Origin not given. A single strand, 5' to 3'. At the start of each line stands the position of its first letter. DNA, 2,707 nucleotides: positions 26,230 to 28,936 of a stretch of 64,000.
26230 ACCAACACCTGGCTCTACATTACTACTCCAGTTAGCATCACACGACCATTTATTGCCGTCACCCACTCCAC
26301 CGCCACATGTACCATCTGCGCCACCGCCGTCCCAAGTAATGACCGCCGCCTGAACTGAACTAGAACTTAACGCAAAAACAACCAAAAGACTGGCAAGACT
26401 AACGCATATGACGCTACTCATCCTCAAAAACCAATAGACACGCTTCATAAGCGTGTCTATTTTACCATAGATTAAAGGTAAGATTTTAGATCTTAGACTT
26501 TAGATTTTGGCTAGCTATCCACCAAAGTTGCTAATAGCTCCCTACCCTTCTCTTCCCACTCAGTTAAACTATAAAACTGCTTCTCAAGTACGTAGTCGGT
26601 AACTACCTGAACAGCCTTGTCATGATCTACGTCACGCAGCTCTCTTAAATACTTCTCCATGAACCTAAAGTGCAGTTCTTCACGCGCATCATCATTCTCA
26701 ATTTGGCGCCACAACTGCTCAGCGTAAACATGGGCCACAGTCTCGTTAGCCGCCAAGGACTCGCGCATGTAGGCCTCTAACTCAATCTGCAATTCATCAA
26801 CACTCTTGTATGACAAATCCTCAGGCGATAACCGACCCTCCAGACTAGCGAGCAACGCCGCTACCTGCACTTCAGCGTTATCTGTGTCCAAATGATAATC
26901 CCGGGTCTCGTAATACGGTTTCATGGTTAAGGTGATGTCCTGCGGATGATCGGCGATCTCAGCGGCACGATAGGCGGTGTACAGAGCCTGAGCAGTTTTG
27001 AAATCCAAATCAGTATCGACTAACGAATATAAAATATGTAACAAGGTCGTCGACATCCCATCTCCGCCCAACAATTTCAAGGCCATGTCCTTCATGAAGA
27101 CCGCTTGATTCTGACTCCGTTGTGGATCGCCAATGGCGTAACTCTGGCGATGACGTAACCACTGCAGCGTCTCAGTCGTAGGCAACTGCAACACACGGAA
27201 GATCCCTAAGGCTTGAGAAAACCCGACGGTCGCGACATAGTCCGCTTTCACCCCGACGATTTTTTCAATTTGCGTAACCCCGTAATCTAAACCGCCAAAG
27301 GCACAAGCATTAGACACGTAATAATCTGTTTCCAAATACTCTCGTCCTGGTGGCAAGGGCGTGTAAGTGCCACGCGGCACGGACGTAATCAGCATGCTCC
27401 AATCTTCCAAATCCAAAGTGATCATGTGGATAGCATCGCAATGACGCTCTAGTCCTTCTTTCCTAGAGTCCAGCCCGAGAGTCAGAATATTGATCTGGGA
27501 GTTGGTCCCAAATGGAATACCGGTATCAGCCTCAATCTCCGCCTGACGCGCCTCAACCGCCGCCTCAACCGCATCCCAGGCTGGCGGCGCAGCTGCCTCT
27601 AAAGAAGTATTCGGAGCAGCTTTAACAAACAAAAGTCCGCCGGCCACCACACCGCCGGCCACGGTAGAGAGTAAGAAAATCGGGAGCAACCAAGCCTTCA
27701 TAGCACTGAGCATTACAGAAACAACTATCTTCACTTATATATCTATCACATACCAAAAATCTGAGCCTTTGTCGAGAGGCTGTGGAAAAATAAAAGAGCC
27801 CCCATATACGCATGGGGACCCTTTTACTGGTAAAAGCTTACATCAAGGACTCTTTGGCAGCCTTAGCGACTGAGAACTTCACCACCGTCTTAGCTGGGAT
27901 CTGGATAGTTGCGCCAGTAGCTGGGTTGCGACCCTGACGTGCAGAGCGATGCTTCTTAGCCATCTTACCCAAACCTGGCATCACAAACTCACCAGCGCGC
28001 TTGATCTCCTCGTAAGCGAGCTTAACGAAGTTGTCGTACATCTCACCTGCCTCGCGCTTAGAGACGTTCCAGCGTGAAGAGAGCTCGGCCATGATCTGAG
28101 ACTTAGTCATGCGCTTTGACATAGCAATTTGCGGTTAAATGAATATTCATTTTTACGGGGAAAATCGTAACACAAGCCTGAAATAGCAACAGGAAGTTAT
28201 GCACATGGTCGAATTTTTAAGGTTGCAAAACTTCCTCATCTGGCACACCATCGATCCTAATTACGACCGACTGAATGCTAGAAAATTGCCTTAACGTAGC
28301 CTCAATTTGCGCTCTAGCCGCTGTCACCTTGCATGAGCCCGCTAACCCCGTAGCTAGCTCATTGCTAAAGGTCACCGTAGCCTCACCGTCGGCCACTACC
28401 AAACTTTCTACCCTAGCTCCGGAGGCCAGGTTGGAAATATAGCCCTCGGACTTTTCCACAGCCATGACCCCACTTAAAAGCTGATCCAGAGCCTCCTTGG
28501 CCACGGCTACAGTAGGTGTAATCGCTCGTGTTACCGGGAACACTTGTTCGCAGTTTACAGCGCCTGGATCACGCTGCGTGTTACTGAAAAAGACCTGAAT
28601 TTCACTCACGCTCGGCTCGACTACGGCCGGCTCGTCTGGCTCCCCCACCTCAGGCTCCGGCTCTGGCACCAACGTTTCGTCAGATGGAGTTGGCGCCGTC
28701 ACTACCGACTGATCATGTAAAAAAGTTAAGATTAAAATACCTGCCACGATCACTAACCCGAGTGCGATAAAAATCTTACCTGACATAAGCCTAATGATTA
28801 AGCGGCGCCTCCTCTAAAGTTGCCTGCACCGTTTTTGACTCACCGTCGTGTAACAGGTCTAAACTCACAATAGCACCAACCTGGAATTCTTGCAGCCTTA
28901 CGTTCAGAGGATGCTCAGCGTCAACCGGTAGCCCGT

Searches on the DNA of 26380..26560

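Call 65: search_rna_families(source=window, start=26380, end=26560, threshold=evalue, max_evalue=1)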
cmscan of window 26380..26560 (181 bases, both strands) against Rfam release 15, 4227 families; matches with E-value up to 1: 3.
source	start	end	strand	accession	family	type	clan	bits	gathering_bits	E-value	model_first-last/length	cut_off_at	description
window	26429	26465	+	RF00103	mir-1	Gene; miRNA;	-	16.8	45.6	0.4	1-79/79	no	mir-1 microRNA precursor family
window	26385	26464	+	RF00513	Trp_leader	Cis-reg; leader;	-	16.4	41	0.48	1-100/100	no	Tryptophan operon leader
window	26484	26509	-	RF02248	Six3os1_3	Gene; lncRNA;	-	14.2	40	0.11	50-75/75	no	Six3os1 conserved region 3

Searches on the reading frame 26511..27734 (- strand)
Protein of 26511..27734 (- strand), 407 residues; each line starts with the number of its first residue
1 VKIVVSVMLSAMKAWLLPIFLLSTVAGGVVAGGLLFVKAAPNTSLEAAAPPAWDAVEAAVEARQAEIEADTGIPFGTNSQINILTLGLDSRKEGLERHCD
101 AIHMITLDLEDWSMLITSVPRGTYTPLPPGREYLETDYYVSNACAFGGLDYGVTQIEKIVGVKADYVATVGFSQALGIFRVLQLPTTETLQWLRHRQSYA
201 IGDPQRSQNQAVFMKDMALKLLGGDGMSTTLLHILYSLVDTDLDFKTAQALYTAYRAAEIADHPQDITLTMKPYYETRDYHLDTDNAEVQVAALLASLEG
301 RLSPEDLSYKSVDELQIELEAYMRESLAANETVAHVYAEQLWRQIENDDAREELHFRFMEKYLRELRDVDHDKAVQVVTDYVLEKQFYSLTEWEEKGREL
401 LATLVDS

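Call 9: search_protein_families(library=pfam, proteins=[window:26511-27734:-], max_evalue=0.01)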
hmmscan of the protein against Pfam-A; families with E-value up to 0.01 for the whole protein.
window:26511-27734:- (407 aa): 1 family
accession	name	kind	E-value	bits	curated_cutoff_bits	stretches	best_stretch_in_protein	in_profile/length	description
PF03816.19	LytR_cpsA_psr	-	5.7e-09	36.7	24.6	1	99-173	2-74/150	LytR_cpsA_psr family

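Call 15: find_homologous_proteins(query=window:26511-27734:-)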
Query window:26511-27734:- (407 aa): 359 proteins with E <= 0.001 among 8000 candidates; the best 120 are listed.
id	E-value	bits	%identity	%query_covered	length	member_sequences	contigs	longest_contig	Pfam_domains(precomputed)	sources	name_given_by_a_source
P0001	4.5e-261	884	100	97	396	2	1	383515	PF03816.20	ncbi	ncbi:MAG: hypothetical protein WAZ14_04225 [Patescibacteria group bacterium]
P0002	2.8e-212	723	78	100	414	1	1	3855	PF03816.20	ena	-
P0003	1.3e-210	717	80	97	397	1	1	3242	PF03816.20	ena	-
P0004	4.3e-210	716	78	97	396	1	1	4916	PF03816.20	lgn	-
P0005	6.1e-210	715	79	97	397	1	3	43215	PF03816.20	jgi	jgi:anionic cell wall polymer biosynthesis LytR-Cps2A-Psr (LCP) family protein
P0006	7.6e-209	712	79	97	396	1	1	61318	PF03816.20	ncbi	-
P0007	1.6e-208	711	78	97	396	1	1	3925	PF03816.20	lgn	-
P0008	9.7e-208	708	78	97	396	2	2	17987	PF03816.20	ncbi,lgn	ncbi:MAG: LCP family protein [Patescibacteria group bacterium]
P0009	3.1e-207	706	78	97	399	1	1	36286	PF03816.20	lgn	-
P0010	4.9e-207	706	78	97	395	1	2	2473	PF03816.20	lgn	-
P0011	3.4e-206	703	81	93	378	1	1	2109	PF03816.20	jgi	jgi:anionic cell wall polymer biosynthesis LytR-Cps2A-Psr (LCP) family protein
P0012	9.9e-206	701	78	97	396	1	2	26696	PF03816.20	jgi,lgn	-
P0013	1.9e-204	697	76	97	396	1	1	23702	PF03816.20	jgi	jgi:anionic cell wall polymer biosynthesis LytR-Cps2A-Psr (LCP) family protein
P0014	1.3e-203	694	76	97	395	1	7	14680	PF03816.20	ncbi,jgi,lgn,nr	ncbi:MAG TPA: hypothetical protein PLK06_02175 [bacterium]|nr:hypothetical protein [bacterium]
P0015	5.1e-203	692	76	97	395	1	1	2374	PF03816.20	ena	-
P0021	3.0e-199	680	76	97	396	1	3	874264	PF03816.20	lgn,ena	-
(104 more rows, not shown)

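Call 16: find_encoding_contigs(protein=P0006, flank=4000, max_places=2)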
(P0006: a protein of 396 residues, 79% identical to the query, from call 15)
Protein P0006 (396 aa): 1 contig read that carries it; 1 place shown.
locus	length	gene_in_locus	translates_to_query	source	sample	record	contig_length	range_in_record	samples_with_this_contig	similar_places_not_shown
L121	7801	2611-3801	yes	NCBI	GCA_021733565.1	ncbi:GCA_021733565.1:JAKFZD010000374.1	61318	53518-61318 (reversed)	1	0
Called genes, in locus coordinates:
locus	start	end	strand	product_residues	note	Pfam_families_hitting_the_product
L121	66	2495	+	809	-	-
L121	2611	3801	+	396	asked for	PF03816:LytR_cpsA_psr (faint)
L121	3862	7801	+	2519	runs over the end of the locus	PF18884:TSP3_bac (faint)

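Call 17: find_encoding_contigs(protein=P0021, flank=4000, max_places=2)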
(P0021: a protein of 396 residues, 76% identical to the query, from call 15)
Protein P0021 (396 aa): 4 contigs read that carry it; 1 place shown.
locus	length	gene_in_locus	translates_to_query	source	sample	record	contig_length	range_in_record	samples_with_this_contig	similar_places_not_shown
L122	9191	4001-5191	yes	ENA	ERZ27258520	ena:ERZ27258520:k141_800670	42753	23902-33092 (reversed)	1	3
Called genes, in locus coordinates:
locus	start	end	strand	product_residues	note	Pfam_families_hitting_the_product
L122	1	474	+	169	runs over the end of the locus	PF06210:DUF1003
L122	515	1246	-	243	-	PF01145:Band_7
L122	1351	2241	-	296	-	PF02558:ApbA (faint), PF02826:2-Hacid_dh_C (weak), PF01210:NAD_Gly3P_dh_N, PF07479:NAD_Gly3P_dh_C, PF20618:GPD_NAD_C_bact (weak)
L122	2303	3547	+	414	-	PF00089:Trypsin, PF10459:Peptidase_S46 (faint), PF13365:Trypsin_2, PF13180:PDZ_2, PF00595:PDZ (weak), PF17820:PDZ_6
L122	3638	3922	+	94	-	PF00216:Bac_DNA_binding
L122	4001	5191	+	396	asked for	PF03816:LytR_cpsA_psr (faint)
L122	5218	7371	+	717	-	-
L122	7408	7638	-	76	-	PF00830:Ribosomal_L28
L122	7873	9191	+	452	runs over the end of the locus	PF22053:DUF6938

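Call 18: find_encoding_contigs(protein=P0005, flank=4000, max_places=2)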
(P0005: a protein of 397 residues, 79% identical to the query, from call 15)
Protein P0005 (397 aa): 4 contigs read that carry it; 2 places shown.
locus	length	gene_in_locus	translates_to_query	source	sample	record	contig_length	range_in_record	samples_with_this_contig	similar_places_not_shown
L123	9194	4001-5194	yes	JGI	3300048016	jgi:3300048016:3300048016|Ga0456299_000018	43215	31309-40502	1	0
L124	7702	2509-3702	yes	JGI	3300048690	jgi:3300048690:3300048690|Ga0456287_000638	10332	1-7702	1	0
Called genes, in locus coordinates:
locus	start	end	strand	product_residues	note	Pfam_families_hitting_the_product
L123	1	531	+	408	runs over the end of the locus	PF00089:Trypsin, PF10459:Peptidase_S46 (faint), PF13365:Trypsin_2, PF13180:PDZ_2, PF17820:PDZ_6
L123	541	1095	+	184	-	PF10646:Germane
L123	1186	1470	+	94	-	PF00216:Bac_DNA_binding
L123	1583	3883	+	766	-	-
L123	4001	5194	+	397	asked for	PF03816:LytR_cpsA_psr (faint)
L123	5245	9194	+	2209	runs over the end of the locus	-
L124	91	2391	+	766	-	-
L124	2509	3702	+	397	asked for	PF03816:LytR_cpsA_psr (faint)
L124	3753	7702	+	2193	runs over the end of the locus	?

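Call 23: find_related_loci(query=window:26511-27701:-, collection=metagenome_contigs, flank=10000)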
Query window:26511-27701:- (396 aa) in metagenome_contigs; peptide patterns used: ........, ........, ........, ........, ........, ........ (x = any residue, [..] = any of these).
107 stretches matched a pattern; 12 encode a relative of the query (tblastn E <= 1e-3); 12 distinct loci.
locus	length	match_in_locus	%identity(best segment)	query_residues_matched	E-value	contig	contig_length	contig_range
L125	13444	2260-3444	78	1-395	0e+0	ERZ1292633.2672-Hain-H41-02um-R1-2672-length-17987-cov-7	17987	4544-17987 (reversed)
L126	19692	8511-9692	78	1-394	0e+0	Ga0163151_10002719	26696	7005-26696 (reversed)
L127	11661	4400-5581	70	1-394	0e+0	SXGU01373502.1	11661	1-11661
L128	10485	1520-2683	53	6-394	4e-145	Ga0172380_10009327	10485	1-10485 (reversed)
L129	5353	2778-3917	49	14-393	2e-116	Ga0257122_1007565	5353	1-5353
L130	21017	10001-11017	51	57-394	6e-113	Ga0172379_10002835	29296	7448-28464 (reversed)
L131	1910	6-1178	44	8-396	9e-112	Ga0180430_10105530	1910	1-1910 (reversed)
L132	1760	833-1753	49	14-325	7e-99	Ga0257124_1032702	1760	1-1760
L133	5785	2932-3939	41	56-394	5e-89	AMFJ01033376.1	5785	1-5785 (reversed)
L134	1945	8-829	48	116-391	2e-91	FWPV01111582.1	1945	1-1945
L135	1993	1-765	54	141-394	4e-82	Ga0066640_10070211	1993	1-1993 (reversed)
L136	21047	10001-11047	57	45-393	1e-139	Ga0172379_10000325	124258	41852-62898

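Call 46: find_encoding_contigs(protein=P0001, flank=1500, max_places=10)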
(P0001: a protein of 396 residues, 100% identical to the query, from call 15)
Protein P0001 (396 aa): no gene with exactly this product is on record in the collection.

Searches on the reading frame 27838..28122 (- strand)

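Call 9: search_protein_families(library=pfam, proteins=[window:27838-28122:-], max_evalue=0.01)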
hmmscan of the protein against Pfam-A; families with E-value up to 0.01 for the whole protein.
window:27838-28122:- (94 aa): 1 family
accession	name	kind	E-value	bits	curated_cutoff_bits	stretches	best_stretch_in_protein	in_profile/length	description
PF00216.26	Bac_DNA_binding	-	1.3e-24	86.7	22.4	1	5-93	1-89/90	Bacterial DNA-binding protein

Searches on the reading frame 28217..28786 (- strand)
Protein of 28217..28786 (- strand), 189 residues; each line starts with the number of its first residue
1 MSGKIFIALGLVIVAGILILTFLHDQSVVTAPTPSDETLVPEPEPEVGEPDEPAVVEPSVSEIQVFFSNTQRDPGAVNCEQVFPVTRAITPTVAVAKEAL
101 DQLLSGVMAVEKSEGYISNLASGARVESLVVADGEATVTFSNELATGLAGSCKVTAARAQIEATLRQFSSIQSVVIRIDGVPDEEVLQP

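Call 61: search_protein_families(library=pfam, proteins=[window:28217-28786:-], max_evalue=0.01)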
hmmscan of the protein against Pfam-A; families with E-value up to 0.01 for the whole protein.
window:28217-28786:- (189 aa): 1 family
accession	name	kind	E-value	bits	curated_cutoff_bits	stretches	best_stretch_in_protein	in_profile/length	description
PF10646.14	Germane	-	4.4e-15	56.7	23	1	65-183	2-116/117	Sporulation and spore germination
